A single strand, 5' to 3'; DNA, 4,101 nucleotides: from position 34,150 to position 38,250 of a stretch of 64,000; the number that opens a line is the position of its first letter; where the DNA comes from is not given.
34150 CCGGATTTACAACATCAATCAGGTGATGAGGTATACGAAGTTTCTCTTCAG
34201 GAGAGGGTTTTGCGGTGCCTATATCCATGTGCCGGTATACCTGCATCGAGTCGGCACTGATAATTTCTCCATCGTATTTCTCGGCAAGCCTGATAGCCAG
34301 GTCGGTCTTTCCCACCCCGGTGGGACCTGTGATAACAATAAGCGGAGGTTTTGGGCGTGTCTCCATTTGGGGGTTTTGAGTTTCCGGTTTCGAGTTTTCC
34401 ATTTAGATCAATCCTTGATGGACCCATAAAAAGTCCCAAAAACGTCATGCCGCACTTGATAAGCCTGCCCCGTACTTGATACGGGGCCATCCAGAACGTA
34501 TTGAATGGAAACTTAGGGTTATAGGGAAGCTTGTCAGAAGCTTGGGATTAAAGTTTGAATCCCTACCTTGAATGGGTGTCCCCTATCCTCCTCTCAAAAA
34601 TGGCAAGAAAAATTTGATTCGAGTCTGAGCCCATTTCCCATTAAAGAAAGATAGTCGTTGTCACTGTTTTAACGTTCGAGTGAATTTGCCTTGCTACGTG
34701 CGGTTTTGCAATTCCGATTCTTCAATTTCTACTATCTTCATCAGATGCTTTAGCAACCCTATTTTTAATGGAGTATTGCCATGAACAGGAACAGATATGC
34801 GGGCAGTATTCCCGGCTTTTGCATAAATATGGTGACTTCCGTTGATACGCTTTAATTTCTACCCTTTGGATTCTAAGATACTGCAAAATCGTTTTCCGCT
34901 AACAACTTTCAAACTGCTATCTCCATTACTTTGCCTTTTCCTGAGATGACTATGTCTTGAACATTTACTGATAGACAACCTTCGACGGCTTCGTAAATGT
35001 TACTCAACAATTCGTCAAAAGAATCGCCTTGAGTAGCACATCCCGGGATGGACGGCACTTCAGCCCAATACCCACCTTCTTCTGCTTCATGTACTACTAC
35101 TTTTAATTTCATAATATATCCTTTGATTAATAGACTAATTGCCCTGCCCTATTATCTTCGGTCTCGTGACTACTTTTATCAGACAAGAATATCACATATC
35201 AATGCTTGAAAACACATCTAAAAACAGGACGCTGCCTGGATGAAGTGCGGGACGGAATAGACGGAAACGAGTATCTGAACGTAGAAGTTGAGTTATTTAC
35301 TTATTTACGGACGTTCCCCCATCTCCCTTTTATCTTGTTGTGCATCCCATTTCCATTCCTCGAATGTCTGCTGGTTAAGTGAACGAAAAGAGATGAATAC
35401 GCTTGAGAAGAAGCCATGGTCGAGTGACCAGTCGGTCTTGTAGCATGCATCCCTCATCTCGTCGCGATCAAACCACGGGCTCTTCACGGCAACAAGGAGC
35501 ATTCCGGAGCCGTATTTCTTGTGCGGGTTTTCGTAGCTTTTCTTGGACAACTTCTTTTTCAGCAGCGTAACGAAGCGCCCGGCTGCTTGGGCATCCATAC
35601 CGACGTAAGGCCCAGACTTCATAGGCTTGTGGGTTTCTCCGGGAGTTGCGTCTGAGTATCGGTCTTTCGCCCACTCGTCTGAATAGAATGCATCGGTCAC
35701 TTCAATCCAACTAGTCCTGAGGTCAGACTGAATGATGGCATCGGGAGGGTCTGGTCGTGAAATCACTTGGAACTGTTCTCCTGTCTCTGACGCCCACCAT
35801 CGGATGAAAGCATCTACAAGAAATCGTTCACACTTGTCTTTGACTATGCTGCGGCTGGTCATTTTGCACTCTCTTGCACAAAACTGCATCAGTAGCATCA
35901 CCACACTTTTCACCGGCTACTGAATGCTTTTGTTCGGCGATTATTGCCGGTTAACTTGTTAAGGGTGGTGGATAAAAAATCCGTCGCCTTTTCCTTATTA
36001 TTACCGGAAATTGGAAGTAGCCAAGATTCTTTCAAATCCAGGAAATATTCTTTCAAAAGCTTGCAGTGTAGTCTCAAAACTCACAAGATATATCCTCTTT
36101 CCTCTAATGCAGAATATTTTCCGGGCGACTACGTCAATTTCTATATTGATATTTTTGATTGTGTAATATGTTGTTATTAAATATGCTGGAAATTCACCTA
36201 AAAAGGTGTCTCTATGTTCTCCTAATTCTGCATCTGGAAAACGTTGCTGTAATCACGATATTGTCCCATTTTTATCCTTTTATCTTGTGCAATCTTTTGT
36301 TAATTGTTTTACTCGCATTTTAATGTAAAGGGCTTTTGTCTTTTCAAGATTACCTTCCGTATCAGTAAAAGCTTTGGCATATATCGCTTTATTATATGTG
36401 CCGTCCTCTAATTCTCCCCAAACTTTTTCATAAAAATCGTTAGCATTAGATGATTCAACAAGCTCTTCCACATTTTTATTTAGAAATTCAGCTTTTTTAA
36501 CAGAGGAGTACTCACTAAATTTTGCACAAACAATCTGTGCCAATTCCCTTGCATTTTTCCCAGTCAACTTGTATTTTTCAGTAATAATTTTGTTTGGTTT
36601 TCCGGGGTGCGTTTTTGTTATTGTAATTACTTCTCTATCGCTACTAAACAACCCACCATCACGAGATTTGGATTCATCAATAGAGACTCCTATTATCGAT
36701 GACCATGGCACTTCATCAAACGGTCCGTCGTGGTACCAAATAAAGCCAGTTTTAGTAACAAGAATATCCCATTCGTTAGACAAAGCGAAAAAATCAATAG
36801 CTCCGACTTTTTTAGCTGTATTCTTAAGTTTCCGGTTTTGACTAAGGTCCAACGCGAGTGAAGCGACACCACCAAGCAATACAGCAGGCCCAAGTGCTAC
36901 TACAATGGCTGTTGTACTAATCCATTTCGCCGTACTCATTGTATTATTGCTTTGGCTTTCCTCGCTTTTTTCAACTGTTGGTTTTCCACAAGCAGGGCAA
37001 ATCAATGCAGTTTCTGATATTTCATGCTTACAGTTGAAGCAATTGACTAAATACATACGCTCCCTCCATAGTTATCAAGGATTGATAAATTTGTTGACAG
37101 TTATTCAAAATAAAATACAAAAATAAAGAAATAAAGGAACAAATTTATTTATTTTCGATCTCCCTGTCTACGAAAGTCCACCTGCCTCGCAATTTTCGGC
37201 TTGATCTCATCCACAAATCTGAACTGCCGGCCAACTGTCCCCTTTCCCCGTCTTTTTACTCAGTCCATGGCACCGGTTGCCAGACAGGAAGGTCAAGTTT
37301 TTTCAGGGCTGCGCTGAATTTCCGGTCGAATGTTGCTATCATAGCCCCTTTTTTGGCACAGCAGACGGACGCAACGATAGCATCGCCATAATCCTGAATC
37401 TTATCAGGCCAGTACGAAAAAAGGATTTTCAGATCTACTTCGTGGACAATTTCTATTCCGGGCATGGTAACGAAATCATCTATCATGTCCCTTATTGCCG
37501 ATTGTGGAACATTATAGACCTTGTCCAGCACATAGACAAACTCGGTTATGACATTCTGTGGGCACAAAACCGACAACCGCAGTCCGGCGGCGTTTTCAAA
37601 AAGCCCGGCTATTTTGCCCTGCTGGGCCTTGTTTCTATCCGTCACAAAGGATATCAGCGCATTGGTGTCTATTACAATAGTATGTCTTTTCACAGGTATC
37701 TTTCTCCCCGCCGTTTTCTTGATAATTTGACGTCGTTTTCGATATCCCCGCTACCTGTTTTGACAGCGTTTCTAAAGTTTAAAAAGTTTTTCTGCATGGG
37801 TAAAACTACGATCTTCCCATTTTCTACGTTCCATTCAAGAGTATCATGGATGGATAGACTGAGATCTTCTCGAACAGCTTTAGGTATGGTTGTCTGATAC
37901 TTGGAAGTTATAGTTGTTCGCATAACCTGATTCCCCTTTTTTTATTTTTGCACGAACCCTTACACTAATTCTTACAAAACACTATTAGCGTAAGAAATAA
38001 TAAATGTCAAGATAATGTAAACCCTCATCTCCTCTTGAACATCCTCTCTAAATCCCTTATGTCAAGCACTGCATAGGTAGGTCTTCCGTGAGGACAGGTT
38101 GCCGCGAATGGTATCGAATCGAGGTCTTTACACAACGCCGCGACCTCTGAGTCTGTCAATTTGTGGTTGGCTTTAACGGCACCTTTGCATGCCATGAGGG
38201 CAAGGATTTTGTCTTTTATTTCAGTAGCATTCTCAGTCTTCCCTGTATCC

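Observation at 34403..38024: A 3.6-kb accessory islet inserted between mutL and miaA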

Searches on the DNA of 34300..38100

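Call 68: search_rna_families(source=window, start=34300, end=38100, threshold=evalue, max_evalue=1)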
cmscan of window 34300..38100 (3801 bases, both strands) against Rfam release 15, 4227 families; matches with E-value up to 1: 0.
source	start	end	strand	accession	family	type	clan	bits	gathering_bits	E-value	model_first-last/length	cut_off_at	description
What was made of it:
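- No Rfam match (call 68).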

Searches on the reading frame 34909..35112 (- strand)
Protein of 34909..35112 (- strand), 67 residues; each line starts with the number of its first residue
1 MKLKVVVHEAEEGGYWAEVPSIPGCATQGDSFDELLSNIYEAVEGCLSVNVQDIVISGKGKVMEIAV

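Call 3: search_protein_families(library=pfam, proteins=[window:34909-35112:-], max_evalue=0.01)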
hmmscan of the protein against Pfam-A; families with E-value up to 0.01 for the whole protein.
window:34909-35112:- (67 aa): 3 families
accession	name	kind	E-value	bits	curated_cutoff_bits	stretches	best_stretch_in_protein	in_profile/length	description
PF15919.11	HicB_lk_antitox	-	6.6e-07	29.9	27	1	5-50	3-48/123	HicB_like antitoxin of bacterial toxin-antitoxin system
PF21748.3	UPF0150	-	6e-05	23.3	27.3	1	11-52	17-58/64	UPF0150-like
PF08972.17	DUF1902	-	0.0014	19.1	22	1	4-52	3-52/74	Domain of unknown function (DUF1902)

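Call 4: search_protein_families(library=padloc, proteins=[window:34909-35112:-], max_evalue=0.1)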
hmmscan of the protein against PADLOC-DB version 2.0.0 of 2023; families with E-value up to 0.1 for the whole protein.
window:34909-35112:- (67 aa): 0 families

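Call 23: search_protein_families(library=ncbifam, proteins=[window:34909-35112:-], max_evalue=0.1)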
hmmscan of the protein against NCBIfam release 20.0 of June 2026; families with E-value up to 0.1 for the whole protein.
window:34909-35112:- (67 aa): 0 families

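Call 61: search_protein_families(library=phrogs, proteins=[window:34909-35112:-], max_evalue=0.01)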
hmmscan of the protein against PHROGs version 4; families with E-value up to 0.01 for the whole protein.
window:34909-35112:- (67 aa): 2 families
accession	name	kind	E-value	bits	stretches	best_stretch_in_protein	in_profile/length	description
phrog_497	-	moron, auxiliary metabolic gene and host takeover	7.9e-10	39.7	1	1-52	11-62/342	toxin-antitoxin system HicB-like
phrog_11958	-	unknown function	1.1e-08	36.1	1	5-63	6-66/84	-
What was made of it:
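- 34909..35112 (-): hicB, a short 67-aa antitoxin with only the toxin-binding domain. PF15919 E 6.6e-7 (call 3). phrog_497 HicB-like E 7.9e-10 (call 61).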

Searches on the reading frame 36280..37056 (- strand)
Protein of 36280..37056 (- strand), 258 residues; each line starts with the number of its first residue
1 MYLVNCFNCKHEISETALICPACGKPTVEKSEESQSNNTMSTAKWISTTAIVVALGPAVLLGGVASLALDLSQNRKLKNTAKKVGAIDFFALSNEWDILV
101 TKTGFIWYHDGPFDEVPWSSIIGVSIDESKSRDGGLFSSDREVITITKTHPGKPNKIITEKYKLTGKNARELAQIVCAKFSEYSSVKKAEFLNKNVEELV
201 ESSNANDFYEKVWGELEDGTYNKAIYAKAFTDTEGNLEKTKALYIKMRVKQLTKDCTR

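Call 3: search_protein_families(library=pfam, proteins=[window:36280-37056:-], max_evalue=0.01)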
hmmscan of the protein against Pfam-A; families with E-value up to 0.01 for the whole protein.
window:36280-37056:- (258 aa): 3 families
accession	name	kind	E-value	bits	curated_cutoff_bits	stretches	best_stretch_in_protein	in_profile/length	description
PF13248.11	Zn_ribbon_3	-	0.0005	19.9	27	1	4-26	3-25/26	zinc-ribbon domain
PF12773.13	DZR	-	0.0034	17.9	27.3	1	6-27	1-22/45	Double zinc ribbon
PF13240.11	Zn_Ribbon_1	-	0.0045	17.2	25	1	6-26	2-22/23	zinc-ribbon domain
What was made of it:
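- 36280..37056 (-): Orphan 258-aa protein: N-terminal CxxC...CxxC zinc ribbon, one transmembrane span, a PH/PTB-like middle domain and a helical C-terminus. Zn-ribbon Pfam hits below cutoff (call 3).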

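Call 4: search_protein_families(library=padloc, proteins=[window:36280-37056:-], max_evalue=0.1)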
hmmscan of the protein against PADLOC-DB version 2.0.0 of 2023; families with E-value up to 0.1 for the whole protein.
window:36280-37056:- (258 aa): 0 families

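Call 14: find_homologous_proteins(query=window:36280-37056:-)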
Query window:36280-37056:- (258 aa): 2 proteins with E <= 0.001 among 698 candidates.
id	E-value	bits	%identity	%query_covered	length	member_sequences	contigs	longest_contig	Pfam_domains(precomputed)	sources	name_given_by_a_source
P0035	1.2e-155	534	100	93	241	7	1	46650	-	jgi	-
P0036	5.8e-117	407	73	99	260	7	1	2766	-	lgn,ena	-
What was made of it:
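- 36280..37056 (-): Only 2 relatives among 5.8 billion proteins (call 14).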

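Call 23: search_protein_families(library=ncbifam, proteins=[window:36280-37056:-], max_evalue=0.1)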
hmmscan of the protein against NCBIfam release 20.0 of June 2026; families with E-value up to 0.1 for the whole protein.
window:36280-37056:- (258 aa): 3 families
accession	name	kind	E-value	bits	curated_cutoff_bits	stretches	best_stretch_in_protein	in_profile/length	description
NF047912.1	ECs_2282_CxxC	subfamily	0.034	14.1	37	0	18-42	3-27/60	ECs_2282 family putative zinc-binding protein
NF033497.1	rubre_like_arch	subfamily_domain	0.041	13.6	32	1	6-26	3-25/34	rubrerythrin-like domain-containing protein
NF011481.0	PRK14890.1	equivalog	0.09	12.8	61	0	5-34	11-44/61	putative Zn-ribbon RNA-binding protein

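Call 25: find_encoding_contigs(protein=P0035, flank=10000, max_places=4)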
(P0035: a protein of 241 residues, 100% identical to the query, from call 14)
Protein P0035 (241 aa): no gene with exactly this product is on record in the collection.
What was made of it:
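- Tried and rejected: Look-up of P0035: not on record (call 25).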

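Call 26: find_encoding_contigs(protein=P0036, flank=6000, max_places=4)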
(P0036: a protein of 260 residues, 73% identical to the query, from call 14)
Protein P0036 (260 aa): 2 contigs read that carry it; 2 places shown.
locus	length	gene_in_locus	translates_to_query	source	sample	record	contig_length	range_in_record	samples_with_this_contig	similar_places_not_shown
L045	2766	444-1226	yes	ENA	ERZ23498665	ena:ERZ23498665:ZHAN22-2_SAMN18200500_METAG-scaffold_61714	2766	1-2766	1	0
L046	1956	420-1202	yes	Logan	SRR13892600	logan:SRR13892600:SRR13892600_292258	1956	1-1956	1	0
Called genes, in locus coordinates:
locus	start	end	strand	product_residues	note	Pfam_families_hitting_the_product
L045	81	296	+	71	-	-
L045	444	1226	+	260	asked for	-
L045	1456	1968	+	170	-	-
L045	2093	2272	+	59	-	-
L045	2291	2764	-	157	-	?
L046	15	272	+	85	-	PF18480:DUF5615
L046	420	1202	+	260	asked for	-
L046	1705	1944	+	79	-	-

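Call 59: predict_structure(alignment_id=A2)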
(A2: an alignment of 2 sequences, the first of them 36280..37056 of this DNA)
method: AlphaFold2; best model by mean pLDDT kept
length: 258 residues; sequences in the alignment: 2
mean_pLDDT: 58.7   pTM: 0.39
mean pLDDT of the five models: 58.7, 56.2, 42.2, 36.6, 35.0
residues with pLDDT >= 90: 0; 70-90: 76; 50-70: 116; < 50: 66
segments of 3 or more residues with pLDDT < 50: 29-73, 91-95, 131-138, 197-201
pLDDT, mean of each block of 10 residues (from residue 1): 67 66 62 27 24 26 30 54 57 54 60 63 71 44 71 67 64 69 59 51 62 77 83 75 80 64
secondary structure, 60 per line:
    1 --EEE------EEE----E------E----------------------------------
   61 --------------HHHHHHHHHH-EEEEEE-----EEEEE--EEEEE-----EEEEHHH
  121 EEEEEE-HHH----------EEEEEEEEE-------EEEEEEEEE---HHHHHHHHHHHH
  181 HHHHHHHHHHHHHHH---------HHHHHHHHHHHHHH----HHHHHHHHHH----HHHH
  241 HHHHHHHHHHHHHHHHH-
elements in order: E3-5 E12-14 H75-84 E86-91 E97-101 E104-108 E114-117 E121-126 E141-149 E157-165 H169-195 H205-218 H223-232 H237-257
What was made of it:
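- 36280..37056 (-): AF2 pLDDT 58.7 (call 59).
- On PH/PTB-like fold (middle domain of the 258-aa protein): Strands within residues 86-165 followed by helix 169-195 (call 59).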

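Call 61: search_protein_families(library=phrogs, proteins=[window:36280-37056:-], max_evalue=0.01)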
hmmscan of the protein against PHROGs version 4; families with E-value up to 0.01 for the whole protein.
window:36280-37056:- (258 aa): 4 families
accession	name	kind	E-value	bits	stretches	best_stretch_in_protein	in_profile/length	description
phrog_6586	-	unknown function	0.00036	21.4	1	1-35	1-35/129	-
phrog_4852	-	unknown function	0.00048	20.9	1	3-44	13-56/194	-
phrog_2546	-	unknown function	0.00058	21.1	1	4-39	1-36/180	-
phrog_10292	-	unknown function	0.00065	20.7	1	2-40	2-40/136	-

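Call 62: fold_search(model_id=the predicted structure, library=pdb)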
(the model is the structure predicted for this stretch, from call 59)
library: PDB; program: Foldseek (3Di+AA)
matches with E <= 10: 781; with E <= 0.001: 0
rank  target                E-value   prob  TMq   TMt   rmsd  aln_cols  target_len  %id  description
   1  4dx9_Y                1.6e-03  1.00  0.26  0.47  11.8       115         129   19  ICAP1 in complex with integrin beta 1 cytoplasmic tail (released 2013-01-09)
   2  4dx9_g                2.3e-03  1.00  0.28  0.53  11.7       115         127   19  ICAP1 in complex with integrin beta 1 cytoplasmic tail (released 2013-01-09)
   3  4dx9_S                4.0e-03  1.00  0.27  0.50  14.3       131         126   19  ICAP1 in complex with integrin beta 1 cytoplasmic tail (released 2013-01-09)
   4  3hqc                  4.2e-03  1.00  0.27  0.47   3.9        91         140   14  Crystal structure of Phosphotyrosine-binding domain from the Human Tensin-like C1 domain-containing phosphatase (TENC1) (released 2009-07-21)
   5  4dx9_I                6.3e-03  1.00  0.27  0.51  12.0       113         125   18  ICAP1 in complex with integrin beta 1 cytoplasmic tail (released 2013-01-09)
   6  4dx9_W                6.7e-03  1.00  0.27  0.51  11.8       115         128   19  ICAP1 in complex with integrin beta 1 cytoplasmic tail (released 2013-01-09)
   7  4dx9_1                1.3e-02  0.99  0.25  0.48  12.0       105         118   15  ICAP1 in complex with integrin beta 1 cytoplasmic tail (released 2013-01-09)
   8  7bmw                  1.6e-02  1.00  0.28  0.59   5.2       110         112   14  p62PH in cesium chloride (0.75 M CsCl in cryo protectant) (released 2021-10-06)
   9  4dx9_e                1.9e-02  0.99  0.27  0.51  12.0       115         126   20  ICAP1 in complex with integrin beta 1 cytoplasmic tail (released 2013-01-09)
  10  3bin_A                2.1e-02  1.00  0.25  0.23   3.6        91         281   13  Structure of the DAL-1 and TSLC1 (372-383) complex (released 2008-01-15)
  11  4dx9_m                2.3e-02  1.00  0.28  0.52  11.8       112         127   20  ICAP1 in complex with integrin beta 1 cytoplasmic tail (released 2013-01-09)
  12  4dx9_5                2.5e-02  0.99  0.27  0.49  12.0       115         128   20  ICAP1 in complex with integrin beta 1 cytoplasmic tail (released 2013-01-09)
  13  4dx9_Q                2.5e-02  0.98  0.25  0.47  11.8       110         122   13  ICAP1 in complex with integrin beta 1 cytoplasmic tail (released 2013-01-09)
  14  1gg3_A                3.2e-02  0.99  0.26  0.24   4.4       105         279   18  CRYSTAL STRUCTURE OF THE PROTEIN 4.1R MEMBRANE BINDING DOMAIN (released 2001-01-10)
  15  4dx9_M                3.2e-02  0.99  0.27  0.50  11.6       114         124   15  ICAP1 in complex with integrin beta 1 cytoplasmic tail (released 2013-01-09)
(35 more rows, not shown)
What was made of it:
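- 36280..37056 (-): Foldseek PH/PTB hits at E 1.6e-3, prob 1.0 (call 62).
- On PH/PTB-like fold (middle domain of the 258-aa protein): Foldseek PTB/PH hits at E 1.6e-3, prob 1.0, TM(target) about 0.5 (call 62).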

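Call 80: search_protein_families(library=pfam, proteins=[L045:1456-1968:+], max_evalue=0.001)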
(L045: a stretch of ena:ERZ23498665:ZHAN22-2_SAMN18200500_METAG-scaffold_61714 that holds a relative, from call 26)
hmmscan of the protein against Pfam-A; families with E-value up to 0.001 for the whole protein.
L045:1456-1968:+ (170 aa): 0 families
